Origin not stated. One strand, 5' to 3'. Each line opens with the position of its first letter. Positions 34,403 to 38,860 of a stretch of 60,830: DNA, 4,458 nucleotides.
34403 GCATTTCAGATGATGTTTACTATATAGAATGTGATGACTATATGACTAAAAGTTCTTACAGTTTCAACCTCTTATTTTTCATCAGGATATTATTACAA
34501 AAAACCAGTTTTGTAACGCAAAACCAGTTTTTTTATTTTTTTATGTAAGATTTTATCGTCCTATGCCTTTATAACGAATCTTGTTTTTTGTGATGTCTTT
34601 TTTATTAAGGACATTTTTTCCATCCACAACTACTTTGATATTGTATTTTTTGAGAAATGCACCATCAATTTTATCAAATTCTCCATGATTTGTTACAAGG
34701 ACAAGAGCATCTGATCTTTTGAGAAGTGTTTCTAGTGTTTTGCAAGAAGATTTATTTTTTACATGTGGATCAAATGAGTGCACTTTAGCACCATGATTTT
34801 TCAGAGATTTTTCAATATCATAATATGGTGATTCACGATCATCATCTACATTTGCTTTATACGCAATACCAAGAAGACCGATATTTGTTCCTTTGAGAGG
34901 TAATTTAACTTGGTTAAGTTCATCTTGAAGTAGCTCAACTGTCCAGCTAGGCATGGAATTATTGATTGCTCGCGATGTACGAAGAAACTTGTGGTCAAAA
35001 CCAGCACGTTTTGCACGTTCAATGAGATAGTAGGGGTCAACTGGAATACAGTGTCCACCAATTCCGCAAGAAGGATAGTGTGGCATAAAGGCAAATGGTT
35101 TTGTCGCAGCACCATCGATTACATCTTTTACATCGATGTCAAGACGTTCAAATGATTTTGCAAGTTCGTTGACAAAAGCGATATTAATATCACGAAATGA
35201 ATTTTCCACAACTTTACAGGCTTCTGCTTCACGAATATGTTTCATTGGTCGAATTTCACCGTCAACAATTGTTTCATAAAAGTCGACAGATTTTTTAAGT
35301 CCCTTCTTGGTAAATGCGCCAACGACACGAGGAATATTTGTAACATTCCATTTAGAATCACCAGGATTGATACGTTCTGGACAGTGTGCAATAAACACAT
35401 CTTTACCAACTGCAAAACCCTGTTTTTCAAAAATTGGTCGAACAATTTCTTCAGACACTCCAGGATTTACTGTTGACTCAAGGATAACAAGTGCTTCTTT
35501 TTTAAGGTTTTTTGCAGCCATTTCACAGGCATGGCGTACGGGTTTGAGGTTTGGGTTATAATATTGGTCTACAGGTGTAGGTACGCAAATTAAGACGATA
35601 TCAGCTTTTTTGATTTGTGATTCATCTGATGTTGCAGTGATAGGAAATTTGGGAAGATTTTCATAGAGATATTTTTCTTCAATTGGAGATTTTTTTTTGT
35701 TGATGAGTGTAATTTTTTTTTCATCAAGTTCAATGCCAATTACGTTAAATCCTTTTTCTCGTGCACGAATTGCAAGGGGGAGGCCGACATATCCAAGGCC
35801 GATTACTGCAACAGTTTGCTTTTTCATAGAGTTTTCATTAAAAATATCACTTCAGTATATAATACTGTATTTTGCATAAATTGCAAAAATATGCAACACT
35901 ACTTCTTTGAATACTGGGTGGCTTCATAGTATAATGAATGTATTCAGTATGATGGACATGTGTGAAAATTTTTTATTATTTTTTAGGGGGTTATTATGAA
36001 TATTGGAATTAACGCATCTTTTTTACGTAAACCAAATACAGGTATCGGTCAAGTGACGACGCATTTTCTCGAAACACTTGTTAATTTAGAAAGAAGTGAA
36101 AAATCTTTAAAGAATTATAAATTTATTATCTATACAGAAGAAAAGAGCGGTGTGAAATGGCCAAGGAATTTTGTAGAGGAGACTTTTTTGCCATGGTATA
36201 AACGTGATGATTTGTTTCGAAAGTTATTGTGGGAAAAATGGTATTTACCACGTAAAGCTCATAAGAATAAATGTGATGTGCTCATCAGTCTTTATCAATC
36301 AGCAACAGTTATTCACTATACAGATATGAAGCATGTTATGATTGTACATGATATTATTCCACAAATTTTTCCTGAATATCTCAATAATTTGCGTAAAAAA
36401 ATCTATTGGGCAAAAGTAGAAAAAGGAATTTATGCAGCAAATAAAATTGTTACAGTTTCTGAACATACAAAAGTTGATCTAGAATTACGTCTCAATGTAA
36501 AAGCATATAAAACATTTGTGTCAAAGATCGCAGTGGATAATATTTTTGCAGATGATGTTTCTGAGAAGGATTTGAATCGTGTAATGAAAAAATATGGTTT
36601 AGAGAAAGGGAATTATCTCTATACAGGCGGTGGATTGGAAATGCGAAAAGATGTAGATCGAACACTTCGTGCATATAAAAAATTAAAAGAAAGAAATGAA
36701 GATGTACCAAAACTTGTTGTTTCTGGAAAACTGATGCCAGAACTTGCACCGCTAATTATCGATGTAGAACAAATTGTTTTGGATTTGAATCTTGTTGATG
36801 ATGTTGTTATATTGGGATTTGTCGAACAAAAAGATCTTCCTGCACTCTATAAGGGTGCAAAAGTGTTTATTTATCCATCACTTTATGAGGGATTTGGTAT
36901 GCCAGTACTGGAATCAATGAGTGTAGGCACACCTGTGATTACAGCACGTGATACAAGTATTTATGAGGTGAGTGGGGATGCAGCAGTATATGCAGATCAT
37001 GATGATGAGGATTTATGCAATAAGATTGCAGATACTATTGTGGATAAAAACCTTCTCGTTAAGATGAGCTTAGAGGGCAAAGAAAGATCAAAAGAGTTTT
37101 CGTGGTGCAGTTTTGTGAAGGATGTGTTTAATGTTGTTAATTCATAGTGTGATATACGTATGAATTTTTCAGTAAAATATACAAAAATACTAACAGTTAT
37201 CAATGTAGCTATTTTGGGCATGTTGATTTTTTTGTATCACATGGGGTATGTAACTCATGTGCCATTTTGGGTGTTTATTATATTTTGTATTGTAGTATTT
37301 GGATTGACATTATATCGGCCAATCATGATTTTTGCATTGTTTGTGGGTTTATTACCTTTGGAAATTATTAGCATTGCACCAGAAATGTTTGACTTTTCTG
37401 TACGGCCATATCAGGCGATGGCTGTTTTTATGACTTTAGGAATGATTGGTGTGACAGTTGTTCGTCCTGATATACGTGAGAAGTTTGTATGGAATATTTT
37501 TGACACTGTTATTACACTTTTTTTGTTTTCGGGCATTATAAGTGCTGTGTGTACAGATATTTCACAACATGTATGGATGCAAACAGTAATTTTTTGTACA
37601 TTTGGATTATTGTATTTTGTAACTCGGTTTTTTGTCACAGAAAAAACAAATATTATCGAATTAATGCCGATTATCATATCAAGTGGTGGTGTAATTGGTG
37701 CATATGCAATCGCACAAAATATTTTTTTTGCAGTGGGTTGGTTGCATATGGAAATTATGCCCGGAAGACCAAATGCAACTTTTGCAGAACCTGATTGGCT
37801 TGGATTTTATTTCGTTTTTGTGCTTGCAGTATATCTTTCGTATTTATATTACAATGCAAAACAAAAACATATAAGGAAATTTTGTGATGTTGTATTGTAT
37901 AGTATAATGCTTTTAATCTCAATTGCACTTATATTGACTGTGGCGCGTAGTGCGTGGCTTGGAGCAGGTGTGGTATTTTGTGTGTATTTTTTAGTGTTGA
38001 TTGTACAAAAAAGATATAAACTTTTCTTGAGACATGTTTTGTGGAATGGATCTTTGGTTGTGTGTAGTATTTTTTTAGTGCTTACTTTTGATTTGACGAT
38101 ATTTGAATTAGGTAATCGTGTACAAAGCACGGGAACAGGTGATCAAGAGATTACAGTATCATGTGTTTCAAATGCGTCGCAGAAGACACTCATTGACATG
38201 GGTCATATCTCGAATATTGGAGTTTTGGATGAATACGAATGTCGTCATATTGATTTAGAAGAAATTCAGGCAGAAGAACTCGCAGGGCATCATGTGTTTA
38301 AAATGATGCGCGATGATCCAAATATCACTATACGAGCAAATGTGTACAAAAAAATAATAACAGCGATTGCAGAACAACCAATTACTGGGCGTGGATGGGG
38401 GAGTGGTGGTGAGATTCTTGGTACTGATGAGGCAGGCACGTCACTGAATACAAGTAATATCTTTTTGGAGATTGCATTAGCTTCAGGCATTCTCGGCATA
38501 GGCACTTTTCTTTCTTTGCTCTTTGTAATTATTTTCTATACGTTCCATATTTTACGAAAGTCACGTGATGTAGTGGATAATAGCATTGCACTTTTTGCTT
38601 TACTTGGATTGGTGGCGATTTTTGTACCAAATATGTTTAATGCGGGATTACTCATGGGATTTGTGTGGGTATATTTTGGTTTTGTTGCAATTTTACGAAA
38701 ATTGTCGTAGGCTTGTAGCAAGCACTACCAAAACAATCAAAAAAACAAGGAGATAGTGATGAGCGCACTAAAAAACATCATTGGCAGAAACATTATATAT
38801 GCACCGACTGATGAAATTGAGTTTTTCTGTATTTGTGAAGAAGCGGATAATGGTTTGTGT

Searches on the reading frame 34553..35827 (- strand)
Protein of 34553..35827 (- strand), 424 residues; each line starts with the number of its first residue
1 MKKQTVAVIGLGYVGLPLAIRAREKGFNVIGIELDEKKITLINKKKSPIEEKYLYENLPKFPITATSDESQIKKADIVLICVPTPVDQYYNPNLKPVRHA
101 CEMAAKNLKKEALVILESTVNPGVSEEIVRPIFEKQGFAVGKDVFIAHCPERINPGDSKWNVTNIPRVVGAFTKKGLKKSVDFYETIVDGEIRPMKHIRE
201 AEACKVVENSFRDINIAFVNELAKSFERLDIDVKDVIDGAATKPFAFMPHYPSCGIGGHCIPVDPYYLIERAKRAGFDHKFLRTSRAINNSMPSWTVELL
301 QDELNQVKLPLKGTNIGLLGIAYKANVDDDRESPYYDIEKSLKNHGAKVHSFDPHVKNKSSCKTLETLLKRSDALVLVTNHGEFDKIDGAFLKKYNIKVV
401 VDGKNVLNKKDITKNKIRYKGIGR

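Call 83: search_protein_families(library=pfam, proteins=[window:34553-35827:-], max_evalue=0.00001)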
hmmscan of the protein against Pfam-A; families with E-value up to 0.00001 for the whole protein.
window:34553-35827:- (424 aa): 5 families
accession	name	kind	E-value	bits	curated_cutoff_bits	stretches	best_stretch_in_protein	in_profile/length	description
PF03721.20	UDPG_MGDP_dh_N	-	1.1e-41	142.9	27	1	5-177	2-180/187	UDP-glucose/GDP-mannose dehydrogenase family, NAD binding domain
PF00984.24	UDPG_MGDP_dh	-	2e-29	101.9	25.4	1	199-290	1-93/94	UDP-glucose/GDP-mannose dehydrogenase family, central domain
PF03720.21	UDPG_MGDP_dh_C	-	1.1e-23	84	30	1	318-408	2-102/103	UDP-glucose/GDP-mannose dehydrogenase family, UDP binding domain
PF03446.21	NAD_binding_2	-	1e-08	35.8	21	1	5-136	1-111/161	NAD binding domain of 6-phosphogluconate dehydrogenase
PF01210.29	NAD_Gly3P_dh_N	-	6.9e-06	26.6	23.1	0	6-87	2-82/158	NAD-dependent glycerol-3-phosphate dehydrogenase N-terminus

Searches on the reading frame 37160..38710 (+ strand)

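Call 83: search_protein_families(library=pfam, proteins=[window:37160-38710:+], max_evalue=0.00001)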
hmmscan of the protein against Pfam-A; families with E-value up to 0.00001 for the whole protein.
window:37160-38710:+ (516 aa): 1 family
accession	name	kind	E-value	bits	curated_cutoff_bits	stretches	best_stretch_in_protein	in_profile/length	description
PF04932.20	Wzy_C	-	1.4e-16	61.1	31.7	1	250-450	3-148/149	O-Antigen ligase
